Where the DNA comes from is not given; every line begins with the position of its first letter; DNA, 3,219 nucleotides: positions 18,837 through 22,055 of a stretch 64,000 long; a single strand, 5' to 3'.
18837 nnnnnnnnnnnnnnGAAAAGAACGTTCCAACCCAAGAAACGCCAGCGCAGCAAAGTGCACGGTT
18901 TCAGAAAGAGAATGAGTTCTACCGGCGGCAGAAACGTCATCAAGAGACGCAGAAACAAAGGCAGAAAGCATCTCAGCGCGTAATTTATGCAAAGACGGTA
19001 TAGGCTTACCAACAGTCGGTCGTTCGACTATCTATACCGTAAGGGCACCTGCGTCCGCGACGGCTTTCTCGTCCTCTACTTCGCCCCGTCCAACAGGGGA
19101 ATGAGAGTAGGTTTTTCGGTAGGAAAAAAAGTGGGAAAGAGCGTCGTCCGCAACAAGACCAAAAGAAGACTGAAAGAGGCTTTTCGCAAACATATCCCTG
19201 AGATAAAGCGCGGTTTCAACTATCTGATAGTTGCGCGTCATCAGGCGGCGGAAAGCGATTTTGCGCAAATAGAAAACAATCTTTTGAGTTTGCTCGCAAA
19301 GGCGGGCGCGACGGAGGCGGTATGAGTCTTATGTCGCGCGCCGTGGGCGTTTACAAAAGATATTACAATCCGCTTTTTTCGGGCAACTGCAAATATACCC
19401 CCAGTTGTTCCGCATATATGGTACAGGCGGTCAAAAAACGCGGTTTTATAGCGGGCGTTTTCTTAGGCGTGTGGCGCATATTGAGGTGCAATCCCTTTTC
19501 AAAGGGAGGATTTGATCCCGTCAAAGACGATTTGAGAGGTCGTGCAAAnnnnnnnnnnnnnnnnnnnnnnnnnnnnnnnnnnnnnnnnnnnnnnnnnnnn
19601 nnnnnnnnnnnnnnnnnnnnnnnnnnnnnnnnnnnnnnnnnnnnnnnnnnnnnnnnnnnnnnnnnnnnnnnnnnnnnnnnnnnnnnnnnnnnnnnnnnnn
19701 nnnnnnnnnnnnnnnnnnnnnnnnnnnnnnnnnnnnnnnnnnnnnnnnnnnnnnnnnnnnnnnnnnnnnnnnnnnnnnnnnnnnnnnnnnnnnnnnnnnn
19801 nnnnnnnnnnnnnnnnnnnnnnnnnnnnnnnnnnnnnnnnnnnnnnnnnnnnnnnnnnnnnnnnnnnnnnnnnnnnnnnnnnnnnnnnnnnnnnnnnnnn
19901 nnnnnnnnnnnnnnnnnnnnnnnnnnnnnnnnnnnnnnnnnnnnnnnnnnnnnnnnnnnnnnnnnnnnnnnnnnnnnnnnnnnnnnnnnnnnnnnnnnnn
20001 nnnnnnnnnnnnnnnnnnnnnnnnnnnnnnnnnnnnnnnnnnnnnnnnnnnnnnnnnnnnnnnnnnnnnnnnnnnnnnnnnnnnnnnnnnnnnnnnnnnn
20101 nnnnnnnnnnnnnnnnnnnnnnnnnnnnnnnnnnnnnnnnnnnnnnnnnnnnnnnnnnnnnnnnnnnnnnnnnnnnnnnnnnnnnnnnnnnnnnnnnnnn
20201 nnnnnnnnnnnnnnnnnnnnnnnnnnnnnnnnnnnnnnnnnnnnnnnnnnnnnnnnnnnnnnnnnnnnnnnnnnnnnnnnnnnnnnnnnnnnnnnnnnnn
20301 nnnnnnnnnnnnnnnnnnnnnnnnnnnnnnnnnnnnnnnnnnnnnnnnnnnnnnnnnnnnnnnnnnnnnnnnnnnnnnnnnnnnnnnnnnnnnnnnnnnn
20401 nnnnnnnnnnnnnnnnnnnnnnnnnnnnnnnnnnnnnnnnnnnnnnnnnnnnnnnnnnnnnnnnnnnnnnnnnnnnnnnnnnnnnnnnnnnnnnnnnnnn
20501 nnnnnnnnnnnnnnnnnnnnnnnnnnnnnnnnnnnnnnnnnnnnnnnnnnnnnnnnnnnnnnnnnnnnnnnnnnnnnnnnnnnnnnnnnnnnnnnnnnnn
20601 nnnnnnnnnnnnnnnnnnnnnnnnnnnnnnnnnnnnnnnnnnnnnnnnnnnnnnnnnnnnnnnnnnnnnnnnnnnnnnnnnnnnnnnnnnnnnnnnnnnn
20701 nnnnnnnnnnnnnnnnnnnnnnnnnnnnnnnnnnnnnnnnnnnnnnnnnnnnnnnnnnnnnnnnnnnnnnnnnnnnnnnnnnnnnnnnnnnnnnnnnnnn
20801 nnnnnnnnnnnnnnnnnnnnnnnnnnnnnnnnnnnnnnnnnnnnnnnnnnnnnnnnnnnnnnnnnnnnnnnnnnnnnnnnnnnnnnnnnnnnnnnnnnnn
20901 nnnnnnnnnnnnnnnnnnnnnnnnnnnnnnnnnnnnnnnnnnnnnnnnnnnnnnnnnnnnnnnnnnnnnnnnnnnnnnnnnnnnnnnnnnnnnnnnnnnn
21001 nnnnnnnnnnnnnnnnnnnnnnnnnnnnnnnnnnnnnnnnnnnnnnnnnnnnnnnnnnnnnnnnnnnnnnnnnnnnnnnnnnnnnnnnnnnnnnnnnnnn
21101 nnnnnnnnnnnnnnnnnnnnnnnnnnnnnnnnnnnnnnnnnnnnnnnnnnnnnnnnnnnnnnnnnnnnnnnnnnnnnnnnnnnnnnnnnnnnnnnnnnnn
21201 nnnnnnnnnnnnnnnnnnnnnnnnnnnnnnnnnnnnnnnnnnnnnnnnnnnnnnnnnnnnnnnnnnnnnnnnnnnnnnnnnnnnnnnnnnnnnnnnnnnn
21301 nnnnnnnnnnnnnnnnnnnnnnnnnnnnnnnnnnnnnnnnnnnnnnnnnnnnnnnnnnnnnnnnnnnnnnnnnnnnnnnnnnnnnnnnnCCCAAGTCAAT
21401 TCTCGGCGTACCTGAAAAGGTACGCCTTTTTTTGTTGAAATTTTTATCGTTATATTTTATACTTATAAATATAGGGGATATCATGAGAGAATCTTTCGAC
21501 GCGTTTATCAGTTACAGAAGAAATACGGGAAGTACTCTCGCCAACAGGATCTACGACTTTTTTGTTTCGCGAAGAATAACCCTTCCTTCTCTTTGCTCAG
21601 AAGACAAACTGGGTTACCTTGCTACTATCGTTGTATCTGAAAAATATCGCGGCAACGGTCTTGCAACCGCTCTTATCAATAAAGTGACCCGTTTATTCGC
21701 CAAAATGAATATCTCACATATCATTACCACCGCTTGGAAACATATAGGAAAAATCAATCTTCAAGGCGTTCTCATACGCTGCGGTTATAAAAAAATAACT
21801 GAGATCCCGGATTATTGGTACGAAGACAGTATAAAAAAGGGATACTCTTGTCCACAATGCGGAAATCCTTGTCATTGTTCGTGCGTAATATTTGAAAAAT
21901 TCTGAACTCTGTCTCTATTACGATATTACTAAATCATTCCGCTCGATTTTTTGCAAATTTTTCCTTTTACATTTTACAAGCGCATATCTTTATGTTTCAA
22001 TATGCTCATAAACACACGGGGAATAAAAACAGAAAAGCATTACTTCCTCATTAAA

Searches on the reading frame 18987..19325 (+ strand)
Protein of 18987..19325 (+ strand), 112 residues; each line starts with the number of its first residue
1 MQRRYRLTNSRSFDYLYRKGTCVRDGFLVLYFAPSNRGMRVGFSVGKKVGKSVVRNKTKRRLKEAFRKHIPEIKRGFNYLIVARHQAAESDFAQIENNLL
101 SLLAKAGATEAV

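Call 25: search_protein_families(library=pfam, proteins=[window:18987-19325:+], max_evalue=0.001)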
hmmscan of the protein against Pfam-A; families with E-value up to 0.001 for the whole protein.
window:18987-19325:+ (112 aa): 1 family
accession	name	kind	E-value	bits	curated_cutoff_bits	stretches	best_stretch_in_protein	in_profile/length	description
PF00825.24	Ribonuclease_P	-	3.1e-29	101.6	22.3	1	1-106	1-108/109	Ribonuclease P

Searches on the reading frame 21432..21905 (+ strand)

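Call 25: search_protein_families(library=pfam, proteins=[window:21432-21905:+], max_evalue=0.001)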
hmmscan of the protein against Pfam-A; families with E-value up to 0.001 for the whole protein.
window:21432-21905:+ (157 aa): 3 families
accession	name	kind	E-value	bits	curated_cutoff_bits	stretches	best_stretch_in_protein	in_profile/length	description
PF00583.31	Acetyltransf_1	-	7.5e-07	29.9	20.7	1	57-98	56-97/116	Acetyltransferase (GNAT) family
PF13508.13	Acetyltransf_7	-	0.00021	22.1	27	1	60-94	29-62/84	Acetyltransferase (GNAT) domain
PF13673.13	Acetyltransf_10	-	0.00042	20.7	23.6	1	59-98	50-89/128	Acetyltransferase (GNAT) domain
